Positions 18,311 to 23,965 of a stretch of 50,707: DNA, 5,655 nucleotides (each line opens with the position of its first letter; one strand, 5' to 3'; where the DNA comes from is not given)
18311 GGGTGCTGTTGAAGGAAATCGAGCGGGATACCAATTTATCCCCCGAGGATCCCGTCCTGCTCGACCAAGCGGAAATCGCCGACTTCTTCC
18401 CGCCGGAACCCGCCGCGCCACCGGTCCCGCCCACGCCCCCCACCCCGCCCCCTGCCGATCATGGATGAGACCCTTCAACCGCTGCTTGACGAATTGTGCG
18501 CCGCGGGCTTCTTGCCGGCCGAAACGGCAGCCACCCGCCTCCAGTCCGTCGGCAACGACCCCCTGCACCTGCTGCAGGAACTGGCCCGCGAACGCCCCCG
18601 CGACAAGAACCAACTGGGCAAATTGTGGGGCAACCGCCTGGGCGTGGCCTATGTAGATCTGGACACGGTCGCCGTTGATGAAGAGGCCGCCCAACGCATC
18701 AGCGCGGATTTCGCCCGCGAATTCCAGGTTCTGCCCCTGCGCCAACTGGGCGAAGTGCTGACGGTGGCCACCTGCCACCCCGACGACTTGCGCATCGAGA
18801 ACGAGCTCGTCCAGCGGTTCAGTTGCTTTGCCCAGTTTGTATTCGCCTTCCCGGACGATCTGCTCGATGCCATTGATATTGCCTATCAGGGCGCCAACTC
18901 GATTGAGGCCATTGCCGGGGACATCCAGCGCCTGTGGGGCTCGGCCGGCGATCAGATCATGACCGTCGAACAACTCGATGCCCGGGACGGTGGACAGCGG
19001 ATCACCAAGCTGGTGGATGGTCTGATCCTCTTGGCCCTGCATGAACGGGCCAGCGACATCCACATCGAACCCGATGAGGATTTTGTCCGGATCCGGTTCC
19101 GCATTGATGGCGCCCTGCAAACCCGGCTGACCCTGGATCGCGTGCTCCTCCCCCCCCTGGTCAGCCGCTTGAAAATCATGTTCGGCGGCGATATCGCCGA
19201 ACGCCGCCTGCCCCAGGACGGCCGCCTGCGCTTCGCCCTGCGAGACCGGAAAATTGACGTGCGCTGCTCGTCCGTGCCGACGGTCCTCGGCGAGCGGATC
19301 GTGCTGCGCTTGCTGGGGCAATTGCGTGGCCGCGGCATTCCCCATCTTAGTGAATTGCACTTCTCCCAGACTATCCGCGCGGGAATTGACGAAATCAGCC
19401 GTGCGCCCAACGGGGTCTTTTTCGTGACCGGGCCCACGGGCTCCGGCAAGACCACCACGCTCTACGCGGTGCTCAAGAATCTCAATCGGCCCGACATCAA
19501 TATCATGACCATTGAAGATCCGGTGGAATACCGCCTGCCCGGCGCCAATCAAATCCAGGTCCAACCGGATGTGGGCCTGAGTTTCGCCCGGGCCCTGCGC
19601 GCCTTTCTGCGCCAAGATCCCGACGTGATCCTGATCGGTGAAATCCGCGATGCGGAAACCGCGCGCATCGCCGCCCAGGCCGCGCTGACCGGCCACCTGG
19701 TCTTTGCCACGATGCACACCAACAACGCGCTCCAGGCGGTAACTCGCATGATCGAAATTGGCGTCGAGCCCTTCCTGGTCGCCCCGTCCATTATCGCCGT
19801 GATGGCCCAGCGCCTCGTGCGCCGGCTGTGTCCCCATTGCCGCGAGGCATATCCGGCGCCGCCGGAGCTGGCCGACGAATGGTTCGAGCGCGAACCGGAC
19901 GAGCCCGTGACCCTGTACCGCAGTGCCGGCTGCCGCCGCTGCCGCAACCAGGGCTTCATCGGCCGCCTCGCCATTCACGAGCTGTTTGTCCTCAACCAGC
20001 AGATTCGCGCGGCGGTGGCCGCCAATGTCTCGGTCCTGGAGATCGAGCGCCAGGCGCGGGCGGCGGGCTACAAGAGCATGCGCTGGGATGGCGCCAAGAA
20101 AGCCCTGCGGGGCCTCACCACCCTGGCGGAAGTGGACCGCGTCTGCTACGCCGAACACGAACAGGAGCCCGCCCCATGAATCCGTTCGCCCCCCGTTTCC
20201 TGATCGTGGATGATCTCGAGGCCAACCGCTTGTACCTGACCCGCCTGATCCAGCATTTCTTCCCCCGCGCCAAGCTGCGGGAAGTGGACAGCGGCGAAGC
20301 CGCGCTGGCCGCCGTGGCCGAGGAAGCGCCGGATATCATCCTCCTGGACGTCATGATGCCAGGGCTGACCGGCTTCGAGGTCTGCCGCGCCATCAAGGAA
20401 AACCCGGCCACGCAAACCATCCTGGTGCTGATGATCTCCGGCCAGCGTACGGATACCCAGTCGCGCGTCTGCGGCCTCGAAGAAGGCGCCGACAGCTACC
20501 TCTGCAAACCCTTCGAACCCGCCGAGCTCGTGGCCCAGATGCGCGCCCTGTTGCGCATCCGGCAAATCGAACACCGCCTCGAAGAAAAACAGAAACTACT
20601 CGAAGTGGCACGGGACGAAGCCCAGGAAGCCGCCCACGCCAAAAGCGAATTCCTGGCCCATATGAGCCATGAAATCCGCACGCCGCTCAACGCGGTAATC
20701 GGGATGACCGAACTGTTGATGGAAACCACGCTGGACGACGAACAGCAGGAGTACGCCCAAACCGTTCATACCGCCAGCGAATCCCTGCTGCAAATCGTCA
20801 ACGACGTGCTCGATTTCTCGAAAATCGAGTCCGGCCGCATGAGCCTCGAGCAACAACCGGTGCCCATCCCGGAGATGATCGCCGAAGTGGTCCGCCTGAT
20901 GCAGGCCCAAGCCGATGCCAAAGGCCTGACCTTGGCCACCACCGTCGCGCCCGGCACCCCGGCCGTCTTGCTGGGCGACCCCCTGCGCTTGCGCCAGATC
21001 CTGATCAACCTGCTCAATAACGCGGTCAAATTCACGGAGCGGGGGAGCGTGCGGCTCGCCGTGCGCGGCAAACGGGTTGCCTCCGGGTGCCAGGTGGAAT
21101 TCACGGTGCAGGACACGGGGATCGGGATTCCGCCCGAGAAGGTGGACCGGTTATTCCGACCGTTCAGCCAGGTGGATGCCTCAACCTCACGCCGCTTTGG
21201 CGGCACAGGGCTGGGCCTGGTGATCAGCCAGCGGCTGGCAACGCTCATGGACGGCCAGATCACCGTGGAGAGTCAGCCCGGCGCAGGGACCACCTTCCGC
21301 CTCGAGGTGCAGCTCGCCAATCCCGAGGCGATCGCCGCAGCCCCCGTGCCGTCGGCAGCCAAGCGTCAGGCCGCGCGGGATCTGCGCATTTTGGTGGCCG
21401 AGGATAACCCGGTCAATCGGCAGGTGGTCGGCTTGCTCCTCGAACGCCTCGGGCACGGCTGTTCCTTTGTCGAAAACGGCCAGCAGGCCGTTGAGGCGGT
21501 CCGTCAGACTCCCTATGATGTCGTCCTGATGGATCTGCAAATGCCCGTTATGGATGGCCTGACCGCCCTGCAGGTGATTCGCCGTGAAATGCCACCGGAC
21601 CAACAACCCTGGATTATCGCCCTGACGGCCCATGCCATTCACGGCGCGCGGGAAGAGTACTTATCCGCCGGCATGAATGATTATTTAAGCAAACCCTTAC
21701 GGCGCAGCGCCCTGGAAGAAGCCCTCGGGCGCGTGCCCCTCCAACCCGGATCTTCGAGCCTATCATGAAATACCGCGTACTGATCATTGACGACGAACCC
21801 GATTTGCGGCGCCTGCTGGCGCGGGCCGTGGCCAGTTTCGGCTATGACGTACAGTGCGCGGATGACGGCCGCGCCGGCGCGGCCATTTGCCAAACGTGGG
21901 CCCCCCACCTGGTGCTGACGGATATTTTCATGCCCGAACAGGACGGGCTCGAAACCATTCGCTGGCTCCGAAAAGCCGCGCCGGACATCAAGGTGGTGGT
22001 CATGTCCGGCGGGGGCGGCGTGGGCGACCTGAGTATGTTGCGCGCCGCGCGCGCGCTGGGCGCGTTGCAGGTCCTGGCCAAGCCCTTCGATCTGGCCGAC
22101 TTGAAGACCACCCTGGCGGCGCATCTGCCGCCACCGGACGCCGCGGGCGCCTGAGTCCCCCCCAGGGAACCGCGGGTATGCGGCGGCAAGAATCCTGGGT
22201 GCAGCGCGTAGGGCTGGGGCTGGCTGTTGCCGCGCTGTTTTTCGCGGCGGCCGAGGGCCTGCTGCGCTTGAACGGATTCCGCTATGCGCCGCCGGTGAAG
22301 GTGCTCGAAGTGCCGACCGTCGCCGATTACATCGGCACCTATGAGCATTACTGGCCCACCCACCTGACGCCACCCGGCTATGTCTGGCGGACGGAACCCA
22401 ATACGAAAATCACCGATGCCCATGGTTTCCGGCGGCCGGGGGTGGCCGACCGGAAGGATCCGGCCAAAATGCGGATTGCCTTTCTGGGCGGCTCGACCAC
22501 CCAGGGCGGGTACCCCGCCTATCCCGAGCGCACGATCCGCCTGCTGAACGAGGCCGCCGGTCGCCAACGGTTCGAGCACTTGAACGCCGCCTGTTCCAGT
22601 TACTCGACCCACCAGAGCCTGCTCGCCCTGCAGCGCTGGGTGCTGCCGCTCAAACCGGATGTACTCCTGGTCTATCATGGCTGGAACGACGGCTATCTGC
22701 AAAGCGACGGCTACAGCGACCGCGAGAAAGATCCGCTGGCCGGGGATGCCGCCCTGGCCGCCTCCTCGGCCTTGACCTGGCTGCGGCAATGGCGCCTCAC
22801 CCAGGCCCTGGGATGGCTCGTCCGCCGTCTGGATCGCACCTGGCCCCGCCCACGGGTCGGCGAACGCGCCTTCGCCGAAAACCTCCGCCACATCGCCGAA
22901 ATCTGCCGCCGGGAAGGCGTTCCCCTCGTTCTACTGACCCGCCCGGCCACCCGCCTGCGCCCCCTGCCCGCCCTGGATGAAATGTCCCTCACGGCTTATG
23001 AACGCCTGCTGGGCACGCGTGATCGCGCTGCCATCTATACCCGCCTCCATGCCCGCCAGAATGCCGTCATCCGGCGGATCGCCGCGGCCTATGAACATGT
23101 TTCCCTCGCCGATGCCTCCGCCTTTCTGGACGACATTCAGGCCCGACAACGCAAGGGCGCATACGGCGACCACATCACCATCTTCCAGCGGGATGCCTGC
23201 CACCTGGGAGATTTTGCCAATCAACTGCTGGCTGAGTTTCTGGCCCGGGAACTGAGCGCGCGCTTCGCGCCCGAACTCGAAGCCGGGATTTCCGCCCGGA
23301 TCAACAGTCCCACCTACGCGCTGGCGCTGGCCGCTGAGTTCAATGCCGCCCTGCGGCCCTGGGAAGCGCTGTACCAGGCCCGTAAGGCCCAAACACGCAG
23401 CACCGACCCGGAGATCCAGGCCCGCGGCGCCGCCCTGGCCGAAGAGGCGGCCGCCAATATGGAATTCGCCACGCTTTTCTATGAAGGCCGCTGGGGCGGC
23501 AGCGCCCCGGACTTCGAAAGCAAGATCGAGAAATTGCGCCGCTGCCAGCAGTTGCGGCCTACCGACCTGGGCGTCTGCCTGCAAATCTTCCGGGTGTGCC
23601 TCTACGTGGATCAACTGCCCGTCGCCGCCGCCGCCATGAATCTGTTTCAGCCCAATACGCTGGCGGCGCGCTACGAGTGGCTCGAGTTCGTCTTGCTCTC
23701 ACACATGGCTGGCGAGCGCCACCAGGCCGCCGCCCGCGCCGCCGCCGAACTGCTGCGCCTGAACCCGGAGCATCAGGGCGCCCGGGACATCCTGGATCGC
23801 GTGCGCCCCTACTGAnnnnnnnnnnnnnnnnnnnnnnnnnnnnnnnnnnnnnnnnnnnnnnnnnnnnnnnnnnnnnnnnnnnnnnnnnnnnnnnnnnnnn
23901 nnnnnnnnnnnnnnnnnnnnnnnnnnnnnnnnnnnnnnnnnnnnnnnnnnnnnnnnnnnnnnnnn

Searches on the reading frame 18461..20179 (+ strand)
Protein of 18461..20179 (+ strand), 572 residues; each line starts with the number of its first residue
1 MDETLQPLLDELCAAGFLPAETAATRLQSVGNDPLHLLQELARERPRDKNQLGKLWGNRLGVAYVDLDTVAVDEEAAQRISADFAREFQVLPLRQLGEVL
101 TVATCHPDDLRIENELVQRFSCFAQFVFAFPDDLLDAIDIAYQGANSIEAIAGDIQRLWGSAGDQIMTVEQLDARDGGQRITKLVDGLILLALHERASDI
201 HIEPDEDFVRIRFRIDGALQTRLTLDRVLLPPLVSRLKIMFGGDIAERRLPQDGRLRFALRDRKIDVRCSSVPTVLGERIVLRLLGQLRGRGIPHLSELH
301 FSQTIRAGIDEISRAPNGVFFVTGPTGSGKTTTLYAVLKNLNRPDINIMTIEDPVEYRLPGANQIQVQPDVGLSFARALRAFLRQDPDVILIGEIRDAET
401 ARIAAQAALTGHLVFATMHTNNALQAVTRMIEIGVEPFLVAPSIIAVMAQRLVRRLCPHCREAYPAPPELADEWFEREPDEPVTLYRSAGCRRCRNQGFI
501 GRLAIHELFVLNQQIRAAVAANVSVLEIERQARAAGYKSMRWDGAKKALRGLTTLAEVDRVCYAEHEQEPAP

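Call 20: search_protein_families(library=pfam, proteins=[window:18461-20179:+], max_evalue=0.001)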
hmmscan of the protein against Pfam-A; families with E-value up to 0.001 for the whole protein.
window:18461-20179:+ (572 aa): 5 families
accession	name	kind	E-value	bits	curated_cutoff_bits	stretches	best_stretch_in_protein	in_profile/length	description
PF00437.27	T2SSE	-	4.7e-126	420.8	24.9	1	178-560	5-370/370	Type II/IV secretion system protein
PF05157.20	MshEN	-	1.8e-17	63.5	23.1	1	60-145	1-87/90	MshEN domain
PF13191.12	AAA_16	-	7.5e-06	27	32.6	1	314-429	21-122/167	AAA ATPase domain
PF25199.1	nSTAND_NTPase5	-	3.1e-05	24.3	34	1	304-360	27-85/145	Novel STAND NTPase 5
PF13401.12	AAA_22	-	0.00057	20.6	27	0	317-351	5-41/130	AAA domain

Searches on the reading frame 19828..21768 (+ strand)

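Call 20: search_protein_families(library=pfam, proteins=[window:19828-21768:+], max_evalue=0.001)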
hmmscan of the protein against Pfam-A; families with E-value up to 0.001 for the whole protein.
window:19828-21768:+ (646 aa): 4 families
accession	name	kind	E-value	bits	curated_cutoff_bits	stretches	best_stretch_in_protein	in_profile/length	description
PF00072.30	Response_reg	-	9.6e-51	171.1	30.2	2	521-633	1-110/111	Response regulator receiver domain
PF02518.31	HATPase_c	-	4.9e-32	111.1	26.4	1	383-497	1-110/111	Histidine kinase-, DNA gyrase B-, and HSP90-like ATPase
PF00512.31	HisKA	-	2.1e-24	85.8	26.9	1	271-336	1-66/66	His Kinase A (phospho-acceptor) domain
PF23198.2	PDE8A_N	-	2.9e-05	24.5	29.6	0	538-610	30-102/147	PDE8A-like, N-terminal domain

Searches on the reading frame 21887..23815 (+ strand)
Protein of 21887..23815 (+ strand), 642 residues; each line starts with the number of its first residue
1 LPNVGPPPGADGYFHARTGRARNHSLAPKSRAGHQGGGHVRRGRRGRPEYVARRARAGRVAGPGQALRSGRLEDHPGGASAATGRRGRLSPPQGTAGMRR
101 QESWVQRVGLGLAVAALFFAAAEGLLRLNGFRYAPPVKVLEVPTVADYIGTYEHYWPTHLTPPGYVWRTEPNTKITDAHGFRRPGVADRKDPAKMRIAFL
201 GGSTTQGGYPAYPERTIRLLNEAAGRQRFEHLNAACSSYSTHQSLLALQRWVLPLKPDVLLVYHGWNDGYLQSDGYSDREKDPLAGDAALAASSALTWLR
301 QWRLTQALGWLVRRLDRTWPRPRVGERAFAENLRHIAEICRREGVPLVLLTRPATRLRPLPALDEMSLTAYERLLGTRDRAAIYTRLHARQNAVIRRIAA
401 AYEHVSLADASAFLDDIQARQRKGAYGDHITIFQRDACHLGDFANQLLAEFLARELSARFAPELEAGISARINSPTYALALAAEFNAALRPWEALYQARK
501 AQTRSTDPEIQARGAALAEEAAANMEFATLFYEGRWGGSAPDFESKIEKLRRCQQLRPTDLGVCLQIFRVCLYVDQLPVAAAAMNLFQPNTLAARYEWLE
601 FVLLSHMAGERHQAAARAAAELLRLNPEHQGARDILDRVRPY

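Call 21: search_protein_families(library=pfam, proteins=[window:21887-23815:+], max_evalue=0.001)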
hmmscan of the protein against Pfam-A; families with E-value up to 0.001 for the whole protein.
window:21887-23815:+ (642 aa): 1 family
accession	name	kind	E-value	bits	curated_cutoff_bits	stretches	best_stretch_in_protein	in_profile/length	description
PF13472.12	Lipase_GDSL_2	-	2.8e-12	47.9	32.9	1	199-410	1-149/178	GDSL-like Lipase/Acylhydrolase family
